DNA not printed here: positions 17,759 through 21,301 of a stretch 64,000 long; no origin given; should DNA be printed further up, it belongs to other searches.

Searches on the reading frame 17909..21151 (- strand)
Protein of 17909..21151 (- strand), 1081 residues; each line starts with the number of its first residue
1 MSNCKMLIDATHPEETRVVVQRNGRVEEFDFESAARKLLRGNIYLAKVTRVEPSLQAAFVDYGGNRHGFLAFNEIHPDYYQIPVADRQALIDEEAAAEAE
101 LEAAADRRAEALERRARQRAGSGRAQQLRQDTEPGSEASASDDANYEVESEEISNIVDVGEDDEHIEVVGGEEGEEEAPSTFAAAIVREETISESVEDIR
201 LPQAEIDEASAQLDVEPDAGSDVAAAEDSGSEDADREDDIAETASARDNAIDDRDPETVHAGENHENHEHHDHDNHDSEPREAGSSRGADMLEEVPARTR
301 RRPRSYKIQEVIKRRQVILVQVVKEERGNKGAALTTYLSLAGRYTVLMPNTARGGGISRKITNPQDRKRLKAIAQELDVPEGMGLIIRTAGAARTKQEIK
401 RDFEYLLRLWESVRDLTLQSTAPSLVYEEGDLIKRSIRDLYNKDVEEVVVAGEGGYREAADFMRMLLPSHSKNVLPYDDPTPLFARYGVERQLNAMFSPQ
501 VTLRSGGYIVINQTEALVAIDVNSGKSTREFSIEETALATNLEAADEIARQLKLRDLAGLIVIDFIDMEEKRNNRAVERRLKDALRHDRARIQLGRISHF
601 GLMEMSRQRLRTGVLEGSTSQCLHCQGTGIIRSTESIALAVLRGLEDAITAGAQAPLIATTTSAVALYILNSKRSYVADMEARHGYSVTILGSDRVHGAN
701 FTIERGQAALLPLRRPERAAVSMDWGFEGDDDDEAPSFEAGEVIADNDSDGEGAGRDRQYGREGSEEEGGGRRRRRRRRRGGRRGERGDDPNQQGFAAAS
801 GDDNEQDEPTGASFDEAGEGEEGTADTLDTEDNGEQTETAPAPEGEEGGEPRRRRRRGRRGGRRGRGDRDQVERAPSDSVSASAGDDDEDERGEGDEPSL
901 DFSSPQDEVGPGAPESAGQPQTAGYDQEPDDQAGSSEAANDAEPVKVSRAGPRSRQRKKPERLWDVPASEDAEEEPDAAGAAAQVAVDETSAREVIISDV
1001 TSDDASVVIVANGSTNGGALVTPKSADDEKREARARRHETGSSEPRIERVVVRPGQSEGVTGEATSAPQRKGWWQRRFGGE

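Call 31: find_related_loci(query=window:17909-21151:-, collection=genome_contigs, flank=10000)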
Query window:17909-21151:- (1081 aa) in genome_contigs; peptide patterns used: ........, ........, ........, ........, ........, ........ (x = any residue, [..] = any of these).
600 stretches matched a pattern (row limit reached: there are more); 583 encode a relative of the query (tblastn E <= 1e-3); the best 80 are kept; 80 distinct loci.
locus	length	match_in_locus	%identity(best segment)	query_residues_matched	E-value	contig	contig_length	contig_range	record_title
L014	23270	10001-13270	90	1-1081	0e+0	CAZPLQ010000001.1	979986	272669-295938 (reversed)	MAG TPA_asm: uncultured Hyphomicrobium sp. isolate binchicken_co242_102 genome assembly, contig: NODE_9_length_979986_co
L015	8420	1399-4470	61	1-1081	0e+0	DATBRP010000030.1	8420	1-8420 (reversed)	MAG TPA_asm: Hyphomicrobium sp. isolate SMAG_U4132 k141_100052, whole genome shotgun sequence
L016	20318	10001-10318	39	958-1081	3e-14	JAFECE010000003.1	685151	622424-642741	MAG: Proteobacteria bacterium isolate SZAS-16 LIN-134__3__length-685151, whole genome shotgun sequence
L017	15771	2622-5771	70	1-1080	0e+0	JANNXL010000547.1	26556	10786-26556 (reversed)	MAG: Hyphomicrobium sp. isolate VAR_34_metabat_201 VAR_34_k141_2921578, whole genome shotgun sequence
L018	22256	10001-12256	67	2-757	0e+0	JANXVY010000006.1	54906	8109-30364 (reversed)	MAG: Hyphomicrobium sp. isolate GL140_1_metabat_265 GL140_1_k141_576067, whole genome shotgun sequence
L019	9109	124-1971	73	136-752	0e+0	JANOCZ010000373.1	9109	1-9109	MAG: Hyphomicrobium sp. isolate VAR_17_metabat_252 VAR_17_k141_2774792, whole genome shotgun sequence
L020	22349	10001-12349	84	269-1081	0e+0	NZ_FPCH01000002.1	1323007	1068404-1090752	Hyphomicrobium facile strain DSM 1565, whole genome shotgun sequence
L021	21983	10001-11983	61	1-708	0e+0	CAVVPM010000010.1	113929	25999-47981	MAG: uncultured Alphaproteobacteria bacterium isolate MFD02416.bin.2.84 genome assembly, contig: contig_21525, whole gen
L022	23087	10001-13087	68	1-1080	0e+0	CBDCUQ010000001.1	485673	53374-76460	MAG: Hyphomicrobium sp. isolate cc277e33-a93a-42d5-908a-75521c11e75e genome assembly, contig: contig_1, whole genome sho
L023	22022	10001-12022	57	2-714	0e+0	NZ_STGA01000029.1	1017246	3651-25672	Rhizobium sp. FKY42 NODE_37_length_1017176_cov_208.538116, whole genome shotgun sequence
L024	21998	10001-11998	57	5-714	0e+0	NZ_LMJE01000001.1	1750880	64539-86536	Rhizobium sp. Root274 contig_1, whole genome shotgun sequence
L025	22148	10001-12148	57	5-724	0e+0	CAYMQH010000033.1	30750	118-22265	MAG TPA_asm: uncultured Aestuariivirga sp. isolate SRP318679_co1_52 genome assembly, contig: NODE_2325_length_30750_cov_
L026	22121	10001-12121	58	5-714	0e+0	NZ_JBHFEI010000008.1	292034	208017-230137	Ciceribacter sp. sgz301302 L159_scaffold8, whole genome shotgun sequence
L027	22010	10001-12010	56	5-714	0e+0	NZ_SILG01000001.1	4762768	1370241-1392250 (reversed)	Rhizobium beringeri strain SM51 chrom_SM51, whole genome shotgun sequence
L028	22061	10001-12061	58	5-714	0e+0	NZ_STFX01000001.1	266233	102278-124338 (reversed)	Rhizobium sp. FKL33 NODE_1_length_266151_cov_126.034706, whole genome shotgun sequence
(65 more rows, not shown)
